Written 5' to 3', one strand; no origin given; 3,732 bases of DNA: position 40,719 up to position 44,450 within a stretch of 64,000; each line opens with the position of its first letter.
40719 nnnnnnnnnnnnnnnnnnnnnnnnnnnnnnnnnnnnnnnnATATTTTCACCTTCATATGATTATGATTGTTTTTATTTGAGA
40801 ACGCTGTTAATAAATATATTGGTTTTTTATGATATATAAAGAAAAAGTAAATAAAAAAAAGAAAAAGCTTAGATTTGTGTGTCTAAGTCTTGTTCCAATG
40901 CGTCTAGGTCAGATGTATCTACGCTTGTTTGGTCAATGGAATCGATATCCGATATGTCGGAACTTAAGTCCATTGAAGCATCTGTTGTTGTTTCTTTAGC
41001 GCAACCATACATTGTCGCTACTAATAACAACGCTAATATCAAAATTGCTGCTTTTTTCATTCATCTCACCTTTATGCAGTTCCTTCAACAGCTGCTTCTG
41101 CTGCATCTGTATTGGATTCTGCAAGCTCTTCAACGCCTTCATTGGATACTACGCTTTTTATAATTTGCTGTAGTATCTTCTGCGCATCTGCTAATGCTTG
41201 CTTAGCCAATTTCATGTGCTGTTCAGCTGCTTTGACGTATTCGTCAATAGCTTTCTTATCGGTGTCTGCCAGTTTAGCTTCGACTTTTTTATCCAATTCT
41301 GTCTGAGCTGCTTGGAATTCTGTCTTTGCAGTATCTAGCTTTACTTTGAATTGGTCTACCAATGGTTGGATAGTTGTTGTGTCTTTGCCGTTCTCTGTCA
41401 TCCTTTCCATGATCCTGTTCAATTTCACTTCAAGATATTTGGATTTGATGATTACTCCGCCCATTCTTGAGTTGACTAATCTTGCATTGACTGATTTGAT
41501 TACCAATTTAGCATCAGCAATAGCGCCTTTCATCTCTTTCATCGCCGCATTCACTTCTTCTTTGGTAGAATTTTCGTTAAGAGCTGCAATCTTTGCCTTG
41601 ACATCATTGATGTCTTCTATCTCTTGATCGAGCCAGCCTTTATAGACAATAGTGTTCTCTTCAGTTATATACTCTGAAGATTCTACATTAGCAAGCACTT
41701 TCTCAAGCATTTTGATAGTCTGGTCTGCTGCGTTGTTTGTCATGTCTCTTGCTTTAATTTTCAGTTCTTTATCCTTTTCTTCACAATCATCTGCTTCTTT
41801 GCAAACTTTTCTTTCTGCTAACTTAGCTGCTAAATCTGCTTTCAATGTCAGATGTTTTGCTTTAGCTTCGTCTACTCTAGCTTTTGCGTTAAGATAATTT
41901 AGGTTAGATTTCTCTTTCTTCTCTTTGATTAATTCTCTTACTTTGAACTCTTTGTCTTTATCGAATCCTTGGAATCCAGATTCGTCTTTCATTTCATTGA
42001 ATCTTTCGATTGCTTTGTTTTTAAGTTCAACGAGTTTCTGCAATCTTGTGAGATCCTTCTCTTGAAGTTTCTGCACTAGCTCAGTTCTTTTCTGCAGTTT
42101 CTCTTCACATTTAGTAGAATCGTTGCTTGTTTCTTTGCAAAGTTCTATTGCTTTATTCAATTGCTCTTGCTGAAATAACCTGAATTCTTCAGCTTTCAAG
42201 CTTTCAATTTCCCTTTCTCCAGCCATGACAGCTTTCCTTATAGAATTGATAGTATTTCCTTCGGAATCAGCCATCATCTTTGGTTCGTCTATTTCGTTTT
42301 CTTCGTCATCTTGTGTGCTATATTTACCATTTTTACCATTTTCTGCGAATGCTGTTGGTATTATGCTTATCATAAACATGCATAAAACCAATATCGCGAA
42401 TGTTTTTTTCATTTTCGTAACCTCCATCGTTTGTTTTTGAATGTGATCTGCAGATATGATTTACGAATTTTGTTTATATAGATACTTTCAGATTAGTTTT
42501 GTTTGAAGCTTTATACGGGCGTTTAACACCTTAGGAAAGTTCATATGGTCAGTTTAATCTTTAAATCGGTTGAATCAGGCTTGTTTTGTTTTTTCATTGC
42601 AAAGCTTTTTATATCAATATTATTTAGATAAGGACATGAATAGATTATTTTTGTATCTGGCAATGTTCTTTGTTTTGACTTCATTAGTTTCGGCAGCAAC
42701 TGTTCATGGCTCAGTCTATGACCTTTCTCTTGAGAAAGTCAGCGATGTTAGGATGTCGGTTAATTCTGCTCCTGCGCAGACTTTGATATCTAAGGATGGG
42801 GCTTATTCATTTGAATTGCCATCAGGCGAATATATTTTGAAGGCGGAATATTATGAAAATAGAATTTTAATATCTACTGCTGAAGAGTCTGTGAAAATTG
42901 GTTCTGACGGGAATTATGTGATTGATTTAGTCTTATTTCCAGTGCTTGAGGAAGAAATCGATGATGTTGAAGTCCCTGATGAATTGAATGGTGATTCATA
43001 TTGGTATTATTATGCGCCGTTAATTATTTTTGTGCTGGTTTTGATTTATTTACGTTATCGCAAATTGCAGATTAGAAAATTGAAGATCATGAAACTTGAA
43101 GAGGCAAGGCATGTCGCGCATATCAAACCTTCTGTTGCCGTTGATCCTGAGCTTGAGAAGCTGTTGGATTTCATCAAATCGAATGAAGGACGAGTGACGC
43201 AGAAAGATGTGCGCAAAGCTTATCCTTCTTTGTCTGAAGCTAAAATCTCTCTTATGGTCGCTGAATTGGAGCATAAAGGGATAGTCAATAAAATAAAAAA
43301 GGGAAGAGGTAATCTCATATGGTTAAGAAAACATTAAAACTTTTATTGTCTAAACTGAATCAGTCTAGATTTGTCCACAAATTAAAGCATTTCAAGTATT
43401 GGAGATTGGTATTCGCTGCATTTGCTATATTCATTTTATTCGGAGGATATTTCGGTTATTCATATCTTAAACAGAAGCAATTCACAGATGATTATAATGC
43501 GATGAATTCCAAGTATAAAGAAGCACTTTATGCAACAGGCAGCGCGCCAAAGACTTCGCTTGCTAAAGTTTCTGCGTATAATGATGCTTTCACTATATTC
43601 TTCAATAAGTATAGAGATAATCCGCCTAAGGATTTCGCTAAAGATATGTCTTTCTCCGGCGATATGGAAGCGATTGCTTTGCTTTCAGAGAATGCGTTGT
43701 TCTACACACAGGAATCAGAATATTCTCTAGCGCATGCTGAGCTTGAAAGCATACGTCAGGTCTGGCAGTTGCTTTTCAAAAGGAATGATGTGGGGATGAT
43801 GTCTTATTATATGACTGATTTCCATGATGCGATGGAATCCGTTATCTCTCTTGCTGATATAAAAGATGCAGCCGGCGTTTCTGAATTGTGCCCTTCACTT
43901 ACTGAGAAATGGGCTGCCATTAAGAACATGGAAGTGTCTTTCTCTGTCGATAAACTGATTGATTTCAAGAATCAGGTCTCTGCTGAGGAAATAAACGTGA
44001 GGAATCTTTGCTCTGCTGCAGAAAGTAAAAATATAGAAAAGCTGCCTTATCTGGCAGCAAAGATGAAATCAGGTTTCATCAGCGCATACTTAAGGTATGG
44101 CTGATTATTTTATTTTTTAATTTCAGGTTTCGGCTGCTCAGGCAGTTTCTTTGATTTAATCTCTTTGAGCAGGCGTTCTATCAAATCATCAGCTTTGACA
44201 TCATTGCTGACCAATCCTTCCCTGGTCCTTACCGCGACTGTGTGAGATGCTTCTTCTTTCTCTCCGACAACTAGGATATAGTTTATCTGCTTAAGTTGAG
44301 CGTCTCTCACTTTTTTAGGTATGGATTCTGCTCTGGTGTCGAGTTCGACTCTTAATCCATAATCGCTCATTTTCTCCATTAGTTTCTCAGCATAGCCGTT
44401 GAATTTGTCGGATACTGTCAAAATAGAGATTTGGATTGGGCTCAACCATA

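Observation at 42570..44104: Single-pass membrane regulator: extracytoplasmic beta-sandwich, TM, cytoplasmic winged helix, with overlapping membrane-anchored partner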

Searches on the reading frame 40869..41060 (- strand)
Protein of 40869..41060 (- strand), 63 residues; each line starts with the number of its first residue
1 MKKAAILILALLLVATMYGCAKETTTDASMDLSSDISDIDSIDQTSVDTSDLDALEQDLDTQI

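Call 27: search_protein_families(library=pfam, proteins=[window:40869-41060:-], max_evalue=0.1)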
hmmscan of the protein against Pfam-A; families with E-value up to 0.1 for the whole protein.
window:40869-41060:- (63 aa): 1 family
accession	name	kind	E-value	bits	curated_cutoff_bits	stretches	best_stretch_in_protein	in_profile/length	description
PF17531.7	O_Spanin_T7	-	0.023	15.1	25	1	3-37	8-42/59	Spanin, outer lipoprotein subunit T7-like virus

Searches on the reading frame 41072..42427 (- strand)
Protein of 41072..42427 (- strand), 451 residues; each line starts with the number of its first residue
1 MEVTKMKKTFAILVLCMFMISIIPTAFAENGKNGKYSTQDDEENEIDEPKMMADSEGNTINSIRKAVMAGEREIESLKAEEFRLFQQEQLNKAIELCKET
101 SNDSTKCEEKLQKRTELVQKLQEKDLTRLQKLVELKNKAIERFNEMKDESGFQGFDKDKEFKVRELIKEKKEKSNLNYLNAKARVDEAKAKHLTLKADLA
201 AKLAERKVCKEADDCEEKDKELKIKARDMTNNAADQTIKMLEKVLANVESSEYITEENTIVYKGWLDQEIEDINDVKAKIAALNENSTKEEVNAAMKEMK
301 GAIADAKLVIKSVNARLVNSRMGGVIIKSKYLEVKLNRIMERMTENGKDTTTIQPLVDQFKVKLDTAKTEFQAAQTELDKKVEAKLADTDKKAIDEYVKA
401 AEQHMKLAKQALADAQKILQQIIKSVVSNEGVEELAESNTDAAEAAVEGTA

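Call 27: search_protein_families(library=pfam, proteins=[window:41072-42427:-], max_evalue=0.1)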
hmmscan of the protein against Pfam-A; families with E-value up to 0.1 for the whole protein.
window:41072-42427:- (451 aa): 2 families
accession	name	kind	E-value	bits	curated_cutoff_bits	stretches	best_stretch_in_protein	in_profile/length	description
PF10360.14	DUF2433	-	0.041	14.4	27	1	352-416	9-73/124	Protein of unknown function (DUF2433)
PF09136.16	Glucodextran_B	-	0.051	13.9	27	1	289-354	11-76/83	Glucodextranase, domain B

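Call 72: search_solved_structures(query=window:41072-42412:-, max_evalue=1)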
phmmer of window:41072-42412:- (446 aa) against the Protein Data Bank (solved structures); distinct sequences matched with E-value up to 1: 0.
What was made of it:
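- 41072..42427 (-): Divergent conserved neighbour 'cc451': a secreted coiled-coil protein with a signal peptide and an acidic tail. Its likely start is the second ATG at 42412, which follows a GGAGGT motif. No Pfam or PDB match (calls 27, 72).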

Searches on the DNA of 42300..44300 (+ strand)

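Call 69: search_rna_families(source=window, start=42300, end=44300, threshold=evalue, max_evalue=1)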
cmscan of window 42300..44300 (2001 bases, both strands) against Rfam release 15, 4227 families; matches with E-value up to 1: 1.
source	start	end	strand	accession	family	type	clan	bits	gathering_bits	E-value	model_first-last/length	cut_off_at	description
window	42605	42667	-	RF02098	DGCR5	Gene; lncRNA;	-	24.6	50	0.1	1-49/49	no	DiGeorge syndrome critical region gene 5 conserved region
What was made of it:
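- Tried and rejected: Rfam gives only a meaningless sub-threshold hit (call 69).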

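Call 83: build_rna_model(alignment_id=A6, structure=none)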
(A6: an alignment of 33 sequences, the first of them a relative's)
Model R1 built from alignment A6 (33 sequences, 75 columns); structure: none (sequence only).
model positions 75; base pairs 0; branch points 0; effective number of sequences 16.83; information 0.753 bits per position. No base pairs: searches with it score sequence only.

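Call 84: search_with_rna_model(model_id=R1, source=window, max_evalue=10, show_alignments=2)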
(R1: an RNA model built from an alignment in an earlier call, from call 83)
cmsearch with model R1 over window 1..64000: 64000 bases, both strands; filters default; matches with E-value up to 10: 1.
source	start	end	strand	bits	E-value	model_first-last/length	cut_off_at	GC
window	42506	42566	+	15.2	0.00095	3-63/75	-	0.33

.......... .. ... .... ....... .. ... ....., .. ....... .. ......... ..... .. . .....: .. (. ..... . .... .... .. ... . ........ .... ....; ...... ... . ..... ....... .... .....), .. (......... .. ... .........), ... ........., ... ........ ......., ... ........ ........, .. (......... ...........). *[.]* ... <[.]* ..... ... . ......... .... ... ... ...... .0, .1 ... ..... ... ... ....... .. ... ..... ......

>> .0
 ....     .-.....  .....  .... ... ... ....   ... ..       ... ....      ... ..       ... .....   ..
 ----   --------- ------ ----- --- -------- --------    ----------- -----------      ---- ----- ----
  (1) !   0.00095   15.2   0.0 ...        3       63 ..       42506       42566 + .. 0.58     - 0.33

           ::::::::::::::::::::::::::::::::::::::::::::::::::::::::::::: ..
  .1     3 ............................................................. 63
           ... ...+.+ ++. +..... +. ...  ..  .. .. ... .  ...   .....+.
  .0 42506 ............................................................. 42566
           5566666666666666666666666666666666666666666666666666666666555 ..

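Call 85: search_with_rna_model(model_id=R1, sources=[L005, L007, L008, L009, L016, L023, L024, L027, L028, L029, L031, L032, L033, L036, L039, L041, L042, L046, L048, L050, L051, L052, L053, L054, L056, L058, L059, L060, L061, L064, L065, L068, L069, L070, L071, L073, L075, L077, L078, L079, L080, L081, L082, L084, L117], max_evalue=1)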
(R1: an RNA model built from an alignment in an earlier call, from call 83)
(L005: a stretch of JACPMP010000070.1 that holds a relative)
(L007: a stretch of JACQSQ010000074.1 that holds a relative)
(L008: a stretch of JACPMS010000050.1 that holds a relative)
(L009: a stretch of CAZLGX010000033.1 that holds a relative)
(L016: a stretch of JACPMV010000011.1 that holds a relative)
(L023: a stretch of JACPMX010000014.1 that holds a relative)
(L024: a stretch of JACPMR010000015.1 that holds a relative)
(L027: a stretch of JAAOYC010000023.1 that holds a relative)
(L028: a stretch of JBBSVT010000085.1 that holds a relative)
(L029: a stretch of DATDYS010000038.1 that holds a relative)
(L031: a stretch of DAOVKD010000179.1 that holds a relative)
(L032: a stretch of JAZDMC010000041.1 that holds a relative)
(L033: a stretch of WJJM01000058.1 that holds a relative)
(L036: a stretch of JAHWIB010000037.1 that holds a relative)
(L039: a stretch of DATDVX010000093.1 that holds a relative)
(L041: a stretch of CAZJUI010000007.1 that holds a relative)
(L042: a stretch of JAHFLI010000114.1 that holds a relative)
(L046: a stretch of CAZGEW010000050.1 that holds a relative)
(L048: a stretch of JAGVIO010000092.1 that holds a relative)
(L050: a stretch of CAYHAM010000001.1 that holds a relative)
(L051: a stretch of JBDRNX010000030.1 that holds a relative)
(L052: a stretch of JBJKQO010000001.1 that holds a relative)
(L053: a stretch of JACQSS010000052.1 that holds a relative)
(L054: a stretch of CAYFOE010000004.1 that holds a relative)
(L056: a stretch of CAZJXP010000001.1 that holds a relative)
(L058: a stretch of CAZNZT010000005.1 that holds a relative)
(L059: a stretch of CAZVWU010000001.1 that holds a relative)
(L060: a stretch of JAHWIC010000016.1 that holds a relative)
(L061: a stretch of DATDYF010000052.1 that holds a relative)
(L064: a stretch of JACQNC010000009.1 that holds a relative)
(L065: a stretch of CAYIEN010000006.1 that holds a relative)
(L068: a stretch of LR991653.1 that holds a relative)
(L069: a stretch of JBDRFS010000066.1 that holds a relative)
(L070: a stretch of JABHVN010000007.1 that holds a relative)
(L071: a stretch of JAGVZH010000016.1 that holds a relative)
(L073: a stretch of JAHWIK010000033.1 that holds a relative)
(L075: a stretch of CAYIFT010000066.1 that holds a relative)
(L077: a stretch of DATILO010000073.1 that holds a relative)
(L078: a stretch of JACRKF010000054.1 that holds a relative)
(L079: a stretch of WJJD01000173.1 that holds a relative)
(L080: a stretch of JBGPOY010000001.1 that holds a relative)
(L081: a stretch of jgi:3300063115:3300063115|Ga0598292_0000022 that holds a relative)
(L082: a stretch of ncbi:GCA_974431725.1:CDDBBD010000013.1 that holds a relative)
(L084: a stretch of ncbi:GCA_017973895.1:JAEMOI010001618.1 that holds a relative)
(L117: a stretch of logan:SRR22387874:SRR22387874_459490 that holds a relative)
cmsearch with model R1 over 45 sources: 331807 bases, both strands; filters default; matches with E-value up to 1: 54.
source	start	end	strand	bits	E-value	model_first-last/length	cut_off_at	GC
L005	3080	3152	+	56.1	8.1e-16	2-74/75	-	0.25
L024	3838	3910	+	55.3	1.5e-15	1-73/75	-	0.22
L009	3839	3909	+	52.7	9.6e-15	2-72/75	-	0.27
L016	637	708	+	52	1.5e-14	2-73/75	-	0.26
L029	2660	2723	+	43.5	7e-12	9-72/75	-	0.31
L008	3834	3897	+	42.9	1.1e-11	11-74/75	-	0.25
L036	407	478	+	40.3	7.1e-11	2-73/75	-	0.26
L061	3848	3919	+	39.9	9.4e-11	2-73/75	-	0.35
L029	3792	3858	+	36.9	8.2e-10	3-69/75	-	0.33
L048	1929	2001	+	34.3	5e-09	2-74/75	-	0.21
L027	2574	2645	+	34.1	5.9e-09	3-74/75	-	0.21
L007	3840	3906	+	33.3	1.1e-08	7-73/75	-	0.19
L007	2407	2460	+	32.8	1.5e-08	20-73/75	-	0.28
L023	2303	2373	+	32.1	2.6e-08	3-73/75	-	0.24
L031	1609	1680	+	29.1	2.2e-07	2-73/75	-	0.22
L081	4867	4936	+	28.1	4.4e-07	3-72/75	-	0.37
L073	3850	3922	+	26.9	1.1e-06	1-73/75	-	0.3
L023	3827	3891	+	26.8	1.1e-06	2-66/75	-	0.26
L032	1188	1248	+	26.5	1.4e-06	2-65/75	-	0.18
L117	3689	3737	+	26.4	1.5e-06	7-55/75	-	0.39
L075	2228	2278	+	23.6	1.1e-05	22-70/75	-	0.25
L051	3899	3976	+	21.3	6e-05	7-74/75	-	0.29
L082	4876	4940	+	20.8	8.5e-05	10-74/75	-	0.22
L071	3905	3967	+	20.8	8.5e-05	21-73/75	-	0.33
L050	3821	3861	+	20.3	0.00012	27-67/75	-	0.29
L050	3086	3145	+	20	0.00015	15-74/75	-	0.23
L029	3865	3899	-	19.5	0.00022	2-36/75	-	0.2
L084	4875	4910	+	18.6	0.0004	21-56/75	-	0.33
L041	2823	2852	+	18.1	0.0006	15-44/75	-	0.17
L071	3873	3935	-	18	0.00064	10-70/75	-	0.29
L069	3888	3907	+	17.9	0.00069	21-40/75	-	0.3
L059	3923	3991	-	16.2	0.0023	13-72/75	-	0.32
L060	2913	2966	+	15.7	0.0033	19-72/75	-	0.24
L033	3899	3950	+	15.3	0.0045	21-72/75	-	0.23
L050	3796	3814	+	15.2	0.0047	22-40/75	-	0.21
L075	630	668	-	14.9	0.0059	32-70/75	-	0.21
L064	3837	3871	+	13.6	0.015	32-66/75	-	0.4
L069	3885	3907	-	13.6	0.015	21-43/75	-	0.26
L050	3791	3834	-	13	0.023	1-44/75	-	0.25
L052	3892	3945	+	13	0.023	2-63/75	-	0.35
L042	901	963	+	12.9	0.024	11-73/75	-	0.32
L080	3788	3822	-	12.6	0.031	8-39/75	-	0.43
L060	2881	2911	+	12.1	0.046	7-37/75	-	0.26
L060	2893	2929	-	11.5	0.068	26-62/75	-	0.24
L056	3929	3964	+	11.4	0.075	26-61/75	-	0.5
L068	6805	6827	-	11.3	0.076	7-29/75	-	0.26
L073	3847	3885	-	11.3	0.078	25-63/75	-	0.26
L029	2672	2691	-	11.1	0.091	21-40/75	-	0.25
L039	2994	3015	+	10.7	0.12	10-31/75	-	0.23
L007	3913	3936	-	10.1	0.18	9-32/75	-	0.21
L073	1258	1294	-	9.1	0.39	37-73/75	-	0.05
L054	2524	2552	-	8.8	0.46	2-30/75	-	0.17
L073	5831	5844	+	8.8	0.46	27-40/75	-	0.14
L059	3917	3986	+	8.5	0.61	4-53/75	-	0.29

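Call 96: search_with_rna_model(model_id=R1, sources=[L085, L086, L087, L088, L089, L090, L091, L093, L094, L095, L096, L097, L098, L099, L100, L101, L102, L103, L104, L105, L107, L108, L115, L116, L118, L119, L120, L001, L002, L003, L004, L006, L010, L011, L012, L013, L014, L015, L017, L018, L019, L020, L025, L026, L034, L035, L037, L038, L040, L043, L045, L047, L049, L055, L057, L062, L063, L066, L067, L074], max_evalue=0.01)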
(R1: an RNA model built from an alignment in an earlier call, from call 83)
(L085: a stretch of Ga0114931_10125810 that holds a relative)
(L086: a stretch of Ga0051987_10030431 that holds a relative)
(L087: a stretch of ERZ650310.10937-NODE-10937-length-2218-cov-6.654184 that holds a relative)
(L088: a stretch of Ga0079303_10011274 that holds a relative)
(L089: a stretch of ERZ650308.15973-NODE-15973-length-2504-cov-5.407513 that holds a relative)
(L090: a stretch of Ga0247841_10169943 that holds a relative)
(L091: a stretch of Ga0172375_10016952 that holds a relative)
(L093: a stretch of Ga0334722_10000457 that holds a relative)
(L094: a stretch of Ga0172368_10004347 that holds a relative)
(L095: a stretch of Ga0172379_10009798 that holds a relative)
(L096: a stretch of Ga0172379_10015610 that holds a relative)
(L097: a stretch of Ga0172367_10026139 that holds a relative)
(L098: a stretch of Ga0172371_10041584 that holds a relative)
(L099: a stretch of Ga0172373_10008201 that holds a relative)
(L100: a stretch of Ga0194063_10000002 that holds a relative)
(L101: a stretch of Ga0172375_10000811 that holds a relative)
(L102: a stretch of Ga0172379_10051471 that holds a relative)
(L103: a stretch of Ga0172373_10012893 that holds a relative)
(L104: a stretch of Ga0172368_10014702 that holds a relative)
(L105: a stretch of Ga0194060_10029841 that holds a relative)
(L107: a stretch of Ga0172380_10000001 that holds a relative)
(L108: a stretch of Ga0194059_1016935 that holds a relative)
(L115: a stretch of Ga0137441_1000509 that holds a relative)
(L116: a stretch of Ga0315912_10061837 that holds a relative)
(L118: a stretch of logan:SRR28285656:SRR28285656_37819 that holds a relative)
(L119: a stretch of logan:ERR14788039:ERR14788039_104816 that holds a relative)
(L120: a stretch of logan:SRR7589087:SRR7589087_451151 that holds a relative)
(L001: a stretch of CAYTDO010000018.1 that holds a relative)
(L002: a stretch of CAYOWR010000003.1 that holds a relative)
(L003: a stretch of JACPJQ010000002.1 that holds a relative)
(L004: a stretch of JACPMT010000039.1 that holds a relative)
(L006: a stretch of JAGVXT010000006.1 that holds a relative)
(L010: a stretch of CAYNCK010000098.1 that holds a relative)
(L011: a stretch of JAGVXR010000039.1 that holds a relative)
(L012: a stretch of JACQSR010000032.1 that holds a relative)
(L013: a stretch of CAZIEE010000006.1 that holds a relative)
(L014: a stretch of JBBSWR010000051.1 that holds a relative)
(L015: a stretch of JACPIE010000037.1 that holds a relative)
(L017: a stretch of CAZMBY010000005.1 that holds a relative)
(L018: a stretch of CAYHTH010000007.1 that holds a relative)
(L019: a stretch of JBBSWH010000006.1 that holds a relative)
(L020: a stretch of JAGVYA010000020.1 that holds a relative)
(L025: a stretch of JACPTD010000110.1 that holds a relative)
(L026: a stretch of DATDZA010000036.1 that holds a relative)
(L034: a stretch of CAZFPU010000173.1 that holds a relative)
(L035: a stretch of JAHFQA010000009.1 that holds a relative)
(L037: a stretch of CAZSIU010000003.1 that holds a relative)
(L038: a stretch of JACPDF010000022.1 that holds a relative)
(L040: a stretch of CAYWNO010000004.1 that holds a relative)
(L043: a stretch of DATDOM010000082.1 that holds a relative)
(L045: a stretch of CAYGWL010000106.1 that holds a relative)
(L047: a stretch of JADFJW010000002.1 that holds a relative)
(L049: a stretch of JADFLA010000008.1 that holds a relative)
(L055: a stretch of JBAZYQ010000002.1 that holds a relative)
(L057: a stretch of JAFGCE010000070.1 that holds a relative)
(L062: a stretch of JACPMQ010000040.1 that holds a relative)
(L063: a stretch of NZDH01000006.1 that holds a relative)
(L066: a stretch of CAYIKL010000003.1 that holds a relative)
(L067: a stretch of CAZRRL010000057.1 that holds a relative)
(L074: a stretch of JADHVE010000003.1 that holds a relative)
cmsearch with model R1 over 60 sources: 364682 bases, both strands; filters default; matches with E-value up to 0.01: 35.
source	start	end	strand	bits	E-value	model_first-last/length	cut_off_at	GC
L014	3344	3416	+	67.3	2.9e-19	2-74/75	-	0.29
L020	3779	3851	+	66.5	5e-19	1-73/75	-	0.26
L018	3835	3907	+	64.9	1.6e-18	2-74/75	-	0.27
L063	3822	3895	+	64.7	1.8e-18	1-74/75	-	0.27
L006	3835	3908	+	64.6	2.1e-18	1-74/75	-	0.19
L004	3836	3908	+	63.8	3.5e-18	1-73/75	-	0.25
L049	3845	3916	+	61.5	1.9e-17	3-74/75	-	0.24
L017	3610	3680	+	61.5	1.9e-17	1-71/75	-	0.34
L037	3620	3692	+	59.6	7.3e-17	1-73/75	-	0.21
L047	3701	3773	+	59.5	7.6e-17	2-74/75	-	0.27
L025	3836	3908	+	57.4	3.5e-16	2-74/75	-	0.25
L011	3835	3908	+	56.6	6.2e-16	1-74/75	-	0.23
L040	3862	3924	+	56.3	7.9e-16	5-67/75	-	0.25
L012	3890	3961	+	56.2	8.2e-16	2-73/75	-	0.32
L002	3489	3562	+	56.2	8.2e-16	1-74/75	-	0.22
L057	1330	1401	+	55.8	1.1e-15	3-74/75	-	0.29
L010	3835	3908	+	54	4e-15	1-74/75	-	0.22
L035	3835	3907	+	53.4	6e-15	1-73/75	-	0.23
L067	3723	3792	+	53.3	6.9e-15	3-72/75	-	0.23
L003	3835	3908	+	53.1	7.8e-15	1-74/75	-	0.22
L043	3844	3900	+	53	8.1e-15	16-72/75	-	0.26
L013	3863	3935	+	52.2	1.5e-14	2-74/75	-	0.22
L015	3832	3904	+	51.9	1.9e-14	1-73/75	-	0.26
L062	3810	3879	+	51.4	2.6e-14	3-72/75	-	0.29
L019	3838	3907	+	50.2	6.2e-14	4-73/75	-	0.29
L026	3830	3898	+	49.5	1e-13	4-72/75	-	0.3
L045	3877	3930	+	46.5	9.1e-13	20-73/75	-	0.33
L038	3824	3896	+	45.8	1.4e-12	1-73/75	-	0.23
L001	3838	3910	+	44.1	5.2e-12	2-74/75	-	0.3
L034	1633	1705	+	43.7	6.8e-12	1-73/75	-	0.22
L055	3789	3860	+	40.9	4.9e-11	2-73/75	-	0.31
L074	3814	3873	+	40.9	4.9e-11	9-68/75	-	0.23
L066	3883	3917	+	29.1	2.4e-07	10-44/75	-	0.23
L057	1307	1367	-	23.6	1.3e-05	11-69/75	-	0.33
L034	1631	1672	-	19.8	0.00019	21-62/75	-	0.21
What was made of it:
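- The element was not found at any other promoter in about 760 kb searched (calls 84, 85, 96).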
